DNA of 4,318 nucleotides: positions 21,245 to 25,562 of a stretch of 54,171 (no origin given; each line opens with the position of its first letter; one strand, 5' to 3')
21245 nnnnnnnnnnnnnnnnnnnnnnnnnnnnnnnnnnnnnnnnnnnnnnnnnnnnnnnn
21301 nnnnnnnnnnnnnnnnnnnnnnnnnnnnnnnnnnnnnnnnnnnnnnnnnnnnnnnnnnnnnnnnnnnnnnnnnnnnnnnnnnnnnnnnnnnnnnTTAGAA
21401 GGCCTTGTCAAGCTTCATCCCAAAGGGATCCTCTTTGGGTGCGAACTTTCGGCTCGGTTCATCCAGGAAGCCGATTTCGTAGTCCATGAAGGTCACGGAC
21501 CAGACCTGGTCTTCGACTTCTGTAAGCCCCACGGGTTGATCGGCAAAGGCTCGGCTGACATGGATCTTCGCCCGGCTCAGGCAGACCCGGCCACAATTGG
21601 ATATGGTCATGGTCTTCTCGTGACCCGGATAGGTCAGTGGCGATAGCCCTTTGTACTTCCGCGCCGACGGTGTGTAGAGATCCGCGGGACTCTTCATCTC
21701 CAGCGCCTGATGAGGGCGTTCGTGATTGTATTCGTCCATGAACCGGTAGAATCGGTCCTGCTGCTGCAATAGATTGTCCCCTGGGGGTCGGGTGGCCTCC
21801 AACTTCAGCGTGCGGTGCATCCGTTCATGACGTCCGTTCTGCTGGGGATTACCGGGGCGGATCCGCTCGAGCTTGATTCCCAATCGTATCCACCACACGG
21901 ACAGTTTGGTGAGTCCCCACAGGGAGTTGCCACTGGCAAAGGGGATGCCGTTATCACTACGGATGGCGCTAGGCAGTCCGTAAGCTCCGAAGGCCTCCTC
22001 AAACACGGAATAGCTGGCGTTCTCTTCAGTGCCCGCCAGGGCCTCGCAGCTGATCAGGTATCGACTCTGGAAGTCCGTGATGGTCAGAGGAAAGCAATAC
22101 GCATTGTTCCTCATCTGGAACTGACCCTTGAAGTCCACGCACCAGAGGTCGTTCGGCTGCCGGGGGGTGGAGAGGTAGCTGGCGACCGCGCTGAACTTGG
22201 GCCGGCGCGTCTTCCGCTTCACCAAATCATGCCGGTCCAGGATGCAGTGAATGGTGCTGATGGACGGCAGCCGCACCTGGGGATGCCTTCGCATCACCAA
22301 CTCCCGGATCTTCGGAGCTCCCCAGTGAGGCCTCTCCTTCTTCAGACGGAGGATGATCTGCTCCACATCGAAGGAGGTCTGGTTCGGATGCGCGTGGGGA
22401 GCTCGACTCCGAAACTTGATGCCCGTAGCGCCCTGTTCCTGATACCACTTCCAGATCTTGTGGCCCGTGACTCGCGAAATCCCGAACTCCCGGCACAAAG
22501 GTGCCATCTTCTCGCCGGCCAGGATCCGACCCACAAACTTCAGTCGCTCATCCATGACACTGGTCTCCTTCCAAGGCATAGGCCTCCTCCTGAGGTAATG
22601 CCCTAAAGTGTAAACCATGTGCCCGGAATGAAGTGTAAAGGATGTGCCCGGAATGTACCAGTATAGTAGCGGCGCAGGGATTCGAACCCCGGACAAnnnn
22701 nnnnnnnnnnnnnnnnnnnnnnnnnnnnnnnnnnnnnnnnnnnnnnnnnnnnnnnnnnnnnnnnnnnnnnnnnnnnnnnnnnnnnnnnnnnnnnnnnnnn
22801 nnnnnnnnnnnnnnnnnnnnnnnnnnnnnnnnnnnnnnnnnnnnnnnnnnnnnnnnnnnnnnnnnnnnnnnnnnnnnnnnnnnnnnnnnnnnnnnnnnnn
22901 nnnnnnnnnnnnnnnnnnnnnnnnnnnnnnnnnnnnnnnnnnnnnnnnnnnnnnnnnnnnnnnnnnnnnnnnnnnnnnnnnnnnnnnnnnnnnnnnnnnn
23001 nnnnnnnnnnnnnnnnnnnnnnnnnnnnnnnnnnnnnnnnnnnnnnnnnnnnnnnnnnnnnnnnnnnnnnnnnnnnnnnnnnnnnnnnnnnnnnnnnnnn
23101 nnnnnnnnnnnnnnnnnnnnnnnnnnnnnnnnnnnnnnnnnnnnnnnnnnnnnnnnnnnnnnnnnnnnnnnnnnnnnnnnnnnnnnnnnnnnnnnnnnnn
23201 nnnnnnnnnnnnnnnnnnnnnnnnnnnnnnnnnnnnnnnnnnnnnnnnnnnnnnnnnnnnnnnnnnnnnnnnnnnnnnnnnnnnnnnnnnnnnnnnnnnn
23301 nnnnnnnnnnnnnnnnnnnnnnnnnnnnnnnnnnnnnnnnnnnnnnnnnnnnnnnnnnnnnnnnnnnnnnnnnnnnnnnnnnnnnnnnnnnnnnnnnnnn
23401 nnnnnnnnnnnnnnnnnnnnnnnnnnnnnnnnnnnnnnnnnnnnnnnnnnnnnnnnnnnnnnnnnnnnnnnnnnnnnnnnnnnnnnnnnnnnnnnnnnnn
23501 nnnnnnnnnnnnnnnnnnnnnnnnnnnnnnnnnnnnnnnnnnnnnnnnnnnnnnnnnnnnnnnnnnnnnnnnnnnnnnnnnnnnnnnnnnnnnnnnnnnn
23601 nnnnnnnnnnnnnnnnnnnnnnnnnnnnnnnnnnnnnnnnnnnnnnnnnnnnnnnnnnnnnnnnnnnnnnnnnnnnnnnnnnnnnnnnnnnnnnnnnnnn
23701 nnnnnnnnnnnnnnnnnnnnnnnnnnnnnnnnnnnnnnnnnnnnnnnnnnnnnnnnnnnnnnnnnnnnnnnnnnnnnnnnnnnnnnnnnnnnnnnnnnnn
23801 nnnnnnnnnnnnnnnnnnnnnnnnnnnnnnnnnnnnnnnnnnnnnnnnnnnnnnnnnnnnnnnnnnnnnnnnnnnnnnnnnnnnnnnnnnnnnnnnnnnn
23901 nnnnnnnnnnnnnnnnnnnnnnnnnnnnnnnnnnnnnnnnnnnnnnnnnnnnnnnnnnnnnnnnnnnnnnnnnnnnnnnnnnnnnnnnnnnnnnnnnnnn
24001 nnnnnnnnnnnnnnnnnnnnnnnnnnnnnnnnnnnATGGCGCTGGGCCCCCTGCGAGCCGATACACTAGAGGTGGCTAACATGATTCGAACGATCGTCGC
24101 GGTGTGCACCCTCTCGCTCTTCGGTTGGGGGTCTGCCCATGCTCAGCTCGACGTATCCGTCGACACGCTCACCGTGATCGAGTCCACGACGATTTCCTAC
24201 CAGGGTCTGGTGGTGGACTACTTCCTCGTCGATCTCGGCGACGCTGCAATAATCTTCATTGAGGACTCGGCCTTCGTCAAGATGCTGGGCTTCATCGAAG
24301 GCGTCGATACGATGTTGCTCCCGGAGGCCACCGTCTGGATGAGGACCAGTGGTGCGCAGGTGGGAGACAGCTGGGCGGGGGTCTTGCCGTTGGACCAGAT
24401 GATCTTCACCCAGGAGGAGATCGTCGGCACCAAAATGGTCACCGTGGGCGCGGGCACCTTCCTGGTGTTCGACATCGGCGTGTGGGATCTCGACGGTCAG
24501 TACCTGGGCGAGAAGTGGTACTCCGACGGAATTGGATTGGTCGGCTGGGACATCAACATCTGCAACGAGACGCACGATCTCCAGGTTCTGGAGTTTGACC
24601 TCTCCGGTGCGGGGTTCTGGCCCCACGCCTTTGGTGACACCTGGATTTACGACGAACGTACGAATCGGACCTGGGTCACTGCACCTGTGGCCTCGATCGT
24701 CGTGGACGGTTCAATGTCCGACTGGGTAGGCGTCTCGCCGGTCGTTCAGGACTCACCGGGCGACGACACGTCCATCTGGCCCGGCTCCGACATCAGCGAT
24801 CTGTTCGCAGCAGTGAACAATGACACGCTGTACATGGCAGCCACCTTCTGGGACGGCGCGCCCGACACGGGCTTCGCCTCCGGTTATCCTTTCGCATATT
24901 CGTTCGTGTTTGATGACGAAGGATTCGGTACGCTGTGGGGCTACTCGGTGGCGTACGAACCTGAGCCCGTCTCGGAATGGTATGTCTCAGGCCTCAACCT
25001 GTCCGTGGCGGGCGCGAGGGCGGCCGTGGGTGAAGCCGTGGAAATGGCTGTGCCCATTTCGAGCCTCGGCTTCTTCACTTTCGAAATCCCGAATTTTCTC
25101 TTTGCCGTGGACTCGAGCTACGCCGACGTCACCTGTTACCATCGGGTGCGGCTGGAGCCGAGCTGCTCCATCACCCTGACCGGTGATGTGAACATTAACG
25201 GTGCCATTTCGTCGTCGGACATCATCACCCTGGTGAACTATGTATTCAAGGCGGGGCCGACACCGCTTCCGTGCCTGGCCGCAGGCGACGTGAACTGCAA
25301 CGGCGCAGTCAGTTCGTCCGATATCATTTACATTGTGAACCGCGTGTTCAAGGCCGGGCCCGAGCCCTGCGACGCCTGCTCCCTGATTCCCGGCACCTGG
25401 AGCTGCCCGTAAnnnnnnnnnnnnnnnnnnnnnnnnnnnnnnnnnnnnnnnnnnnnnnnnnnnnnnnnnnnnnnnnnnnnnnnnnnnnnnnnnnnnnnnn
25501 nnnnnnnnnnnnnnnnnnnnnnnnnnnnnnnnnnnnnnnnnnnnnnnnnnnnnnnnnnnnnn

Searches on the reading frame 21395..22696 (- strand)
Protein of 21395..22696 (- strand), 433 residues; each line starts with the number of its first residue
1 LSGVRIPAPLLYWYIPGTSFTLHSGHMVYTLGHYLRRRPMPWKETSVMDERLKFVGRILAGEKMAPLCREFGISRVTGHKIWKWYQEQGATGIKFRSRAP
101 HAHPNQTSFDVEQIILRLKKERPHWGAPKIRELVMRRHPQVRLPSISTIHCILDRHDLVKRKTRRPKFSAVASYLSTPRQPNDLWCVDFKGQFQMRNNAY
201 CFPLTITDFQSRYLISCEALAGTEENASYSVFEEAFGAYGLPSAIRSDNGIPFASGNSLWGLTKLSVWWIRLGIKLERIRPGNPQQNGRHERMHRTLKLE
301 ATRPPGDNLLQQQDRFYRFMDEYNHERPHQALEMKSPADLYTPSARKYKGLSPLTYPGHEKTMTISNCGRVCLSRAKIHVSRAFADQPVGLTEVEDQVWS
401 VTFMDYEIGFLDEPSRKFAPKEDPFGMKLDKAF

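Call 35: search_protein_families(library=pfam, proteins=[window:21395-22696:-], max_evalue=0.00001)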
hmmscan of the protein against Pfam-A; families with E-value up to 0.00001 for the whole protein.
window:21395-22696:- (433 aa): 4 families
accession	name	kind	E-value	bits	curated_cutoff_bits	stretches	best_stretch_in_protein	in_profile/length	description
PF13683.12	rve_3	-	7.2e-17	61.3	26.5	1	273-337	2-67/67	Integrase core domain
PF13565.12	HTH_32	-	3e-11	44.1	33.7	1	77-153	1-73/73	Homeodomain-like domain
PF00665.32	rve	-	3.3e-10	40.6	32.6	1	179-284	2-102/102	Integrase core domain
PF13518.12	HTH_28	-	9e-07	29.3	25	1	50-100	1-51/52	Helix-turn-helix domain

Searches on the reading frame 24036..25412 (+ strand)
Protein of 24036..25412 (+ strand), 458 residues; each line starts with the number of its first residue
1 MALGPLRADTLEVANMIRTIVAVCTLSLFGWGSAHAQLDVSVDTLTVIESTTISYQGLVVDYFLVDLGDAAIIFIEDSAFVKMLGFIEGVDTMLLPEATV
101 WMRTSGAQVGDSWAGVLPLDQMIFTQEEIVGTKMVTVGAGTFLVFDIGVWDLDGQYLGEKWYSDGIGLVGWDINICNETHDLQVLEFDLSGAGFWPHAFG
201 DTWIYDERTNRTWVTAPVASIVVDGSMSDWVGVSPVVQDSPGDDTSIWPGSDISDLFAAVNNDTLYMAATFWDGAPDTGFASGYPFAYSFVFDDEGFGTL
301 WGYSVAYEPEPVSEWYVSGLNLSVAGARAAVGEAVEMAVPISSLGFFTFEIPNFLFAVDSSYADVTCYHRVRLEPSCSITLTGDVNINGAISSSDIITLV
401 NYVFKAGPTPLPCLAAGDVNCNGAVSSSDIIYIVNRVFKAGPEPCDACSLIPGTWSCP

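Call 35: search_protein_families(library=pfam, proteins=[window:24036-25412:+], max_evalue=0.00001)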
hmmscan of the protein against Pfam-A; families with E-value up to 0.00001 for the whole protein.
window:24036-25412:+ (458 aa): 1 family
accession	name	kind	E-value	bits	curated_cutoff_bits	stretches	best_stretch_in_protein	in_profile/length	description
PF00404.24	Dockerin_1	-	4.9e-07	30.3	22.9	1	383-436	2-55/57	Dockerin type I domain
